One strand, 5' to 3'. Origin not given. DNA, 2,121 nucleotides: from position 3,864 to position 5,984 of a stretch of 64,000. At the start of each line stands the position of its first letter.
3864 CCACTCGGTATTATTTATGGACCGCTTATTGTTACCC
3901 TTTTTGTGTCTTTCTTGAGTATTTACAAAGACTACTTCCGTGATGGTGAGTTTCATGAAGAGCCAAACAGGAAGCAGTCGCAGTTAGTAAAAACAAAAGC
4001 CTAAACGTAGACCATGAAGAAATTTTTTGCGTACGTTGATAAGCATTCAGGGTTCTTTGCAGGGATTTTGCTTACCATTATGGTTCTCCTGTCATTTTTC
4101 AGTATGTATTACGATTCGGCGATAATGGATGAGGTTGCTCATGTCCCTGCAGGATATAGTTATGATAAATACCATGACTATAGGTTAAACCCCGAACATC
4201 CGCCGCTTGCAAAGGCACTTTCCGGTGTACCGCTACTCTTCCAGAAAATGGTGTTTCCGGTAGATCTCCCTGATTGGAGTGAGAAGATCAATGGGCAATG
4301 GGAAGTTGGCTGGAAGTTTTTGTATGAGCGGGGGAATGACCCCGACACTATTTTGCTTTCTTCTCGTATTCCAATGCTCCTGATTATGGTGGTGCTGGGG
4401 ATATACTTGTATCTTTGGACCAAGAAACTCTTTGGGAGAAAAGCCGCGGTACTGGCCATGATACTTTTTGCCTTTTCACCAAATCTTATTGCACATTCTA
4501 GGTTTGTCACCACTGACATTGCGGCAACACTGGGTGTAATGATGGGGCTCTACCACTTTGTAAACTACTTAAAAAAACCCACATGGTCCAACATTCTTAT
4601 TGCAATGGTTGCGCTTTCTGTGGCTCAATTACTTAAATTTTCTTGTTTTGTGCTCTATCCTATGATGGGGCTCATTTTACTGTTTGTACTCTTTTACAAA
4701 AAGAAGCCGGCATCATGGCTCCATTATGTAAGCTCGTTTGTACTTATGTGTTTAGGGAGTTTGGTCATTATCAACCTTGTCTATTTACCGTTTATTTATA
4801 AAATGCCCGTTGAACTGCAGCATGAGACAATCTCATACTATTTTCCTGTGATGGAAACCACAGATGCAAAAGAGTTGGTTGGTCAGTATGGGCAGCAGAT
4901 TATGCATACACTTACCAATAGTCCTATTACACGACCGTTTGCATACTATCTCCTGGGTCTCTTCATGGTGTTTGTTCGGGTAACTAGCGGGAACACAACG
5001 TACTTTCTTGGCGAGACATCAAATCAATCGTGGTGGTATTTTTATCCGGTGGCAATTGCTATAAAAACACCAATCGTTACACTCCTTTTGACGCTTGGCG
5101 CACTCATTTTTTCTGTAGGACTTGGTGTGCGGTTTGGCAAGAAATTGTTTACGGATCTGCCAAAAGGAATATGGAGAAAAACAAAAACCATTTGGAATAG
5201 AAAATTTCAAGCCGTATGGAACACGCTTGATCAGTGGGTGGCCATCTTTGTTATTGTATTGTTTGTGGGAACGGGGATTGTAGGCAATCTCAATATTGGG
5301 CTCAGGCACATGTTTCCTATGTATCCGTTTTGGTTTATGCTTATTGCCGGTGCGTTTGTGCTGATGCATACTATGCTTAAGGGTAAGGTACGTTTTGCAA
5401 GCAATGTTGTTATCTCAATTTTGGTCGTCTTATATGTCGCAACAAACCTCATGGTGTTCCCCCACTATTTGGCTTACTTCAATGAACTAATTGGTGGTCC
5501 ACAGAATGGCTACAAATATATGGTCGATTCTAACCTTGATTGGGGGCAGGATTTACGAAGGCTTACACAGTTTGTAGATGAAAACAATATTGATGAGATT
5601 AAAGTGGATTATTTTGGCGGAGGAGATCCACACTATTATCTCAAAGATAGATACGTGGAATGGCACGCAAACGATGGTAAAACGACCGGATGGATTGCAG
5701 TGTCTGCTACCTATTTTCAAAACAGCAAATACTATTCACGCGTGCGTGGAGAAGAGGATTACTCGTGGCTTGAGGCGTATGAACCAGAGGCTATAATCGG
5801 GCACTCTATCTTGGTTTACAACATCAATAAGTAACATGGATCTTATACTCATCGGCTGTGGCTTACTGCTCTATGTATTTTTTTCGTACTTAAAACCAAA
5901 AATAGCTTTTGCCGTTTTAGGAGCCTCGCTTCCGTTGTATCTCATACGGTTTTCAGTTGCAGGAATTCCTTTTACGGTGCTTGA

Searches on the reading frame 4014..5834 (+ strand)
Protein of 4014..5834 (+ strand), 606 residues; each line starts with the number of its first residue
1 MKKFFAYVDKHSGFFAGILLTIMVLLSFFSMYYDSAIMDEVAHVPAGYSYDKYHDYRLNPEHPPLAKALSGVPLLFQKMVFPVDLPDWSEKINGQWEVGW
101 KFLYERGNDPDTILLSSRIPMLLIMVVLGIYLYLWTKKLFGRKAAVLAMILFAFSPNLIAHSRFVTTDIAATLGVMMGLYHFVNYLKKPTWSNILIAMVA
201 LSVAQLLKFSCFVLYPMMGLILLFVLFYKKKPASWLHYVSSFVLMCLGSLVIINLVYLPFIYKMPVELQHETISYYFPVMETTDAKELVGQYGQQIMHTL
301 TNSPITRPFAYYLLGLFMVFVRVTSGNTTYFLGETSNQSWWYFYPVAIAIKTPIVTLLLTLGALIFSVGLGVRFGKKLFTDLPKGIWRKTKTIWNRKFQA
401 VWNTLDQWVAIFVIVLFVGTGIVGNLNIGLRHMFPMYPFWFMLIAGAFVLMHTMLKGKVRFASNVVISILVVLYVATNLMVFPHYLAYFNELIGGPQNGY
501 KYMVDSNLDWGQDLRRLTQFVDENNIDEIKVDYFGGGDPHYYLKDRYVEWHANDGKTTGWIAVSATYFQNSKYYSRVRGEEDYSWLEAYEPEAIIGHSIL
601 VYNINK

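Call 80: find_encoding_contigs(protein=window:4014-5834:+, flank=10000, max_places=4)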
Protein window:4014-5834:+ (606 aa): 3 contigs read that carry it; 2 places shown.
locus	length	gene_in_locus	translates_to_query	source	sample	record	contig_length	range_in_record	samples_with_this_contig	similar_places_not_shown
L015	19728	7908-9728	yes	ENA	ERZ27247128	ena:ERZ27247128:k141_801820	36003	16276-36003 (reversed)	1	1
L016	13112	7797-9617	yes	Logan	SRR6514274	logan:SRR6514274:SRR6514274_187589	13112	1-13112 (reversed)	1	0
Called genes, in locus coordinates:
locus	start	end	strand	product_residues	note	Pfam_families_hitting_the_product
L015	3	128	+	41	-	?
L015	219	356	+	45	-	-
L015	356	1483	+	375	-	PF13439:Glyco_transf_4, PF20706:GT4-conflict, PF00534:Glycos_transf_1, PF13692:Glyco_trans_1_4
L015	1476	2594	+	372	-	PF13439:Glyco_transf_4, PF20706:GT4-conflict, PF00534:Glycos_transf_1, PF13692:Glyco_trans_1_4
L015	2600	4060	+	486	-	PF04932:Wzy_C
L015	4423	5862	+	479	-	PF13231:PMT_2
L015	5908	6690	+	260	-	-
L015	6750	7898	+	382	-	PF01594:AI-2E_transport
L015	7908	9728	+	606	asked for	PF02366:PMT (weak), PF13231:PMT_2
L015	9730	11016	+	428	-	PF04932:Wzy_C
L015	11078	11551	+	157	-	-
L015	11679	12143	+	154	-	-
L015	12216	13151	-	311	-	PF13565:HTH_32 (weak), PF00665:rve, PF13683:rve_3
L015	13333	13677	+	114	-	-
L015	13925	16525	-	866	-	-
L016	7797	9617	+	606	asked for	PF02366:PMT (weak), PF13231:PMT_2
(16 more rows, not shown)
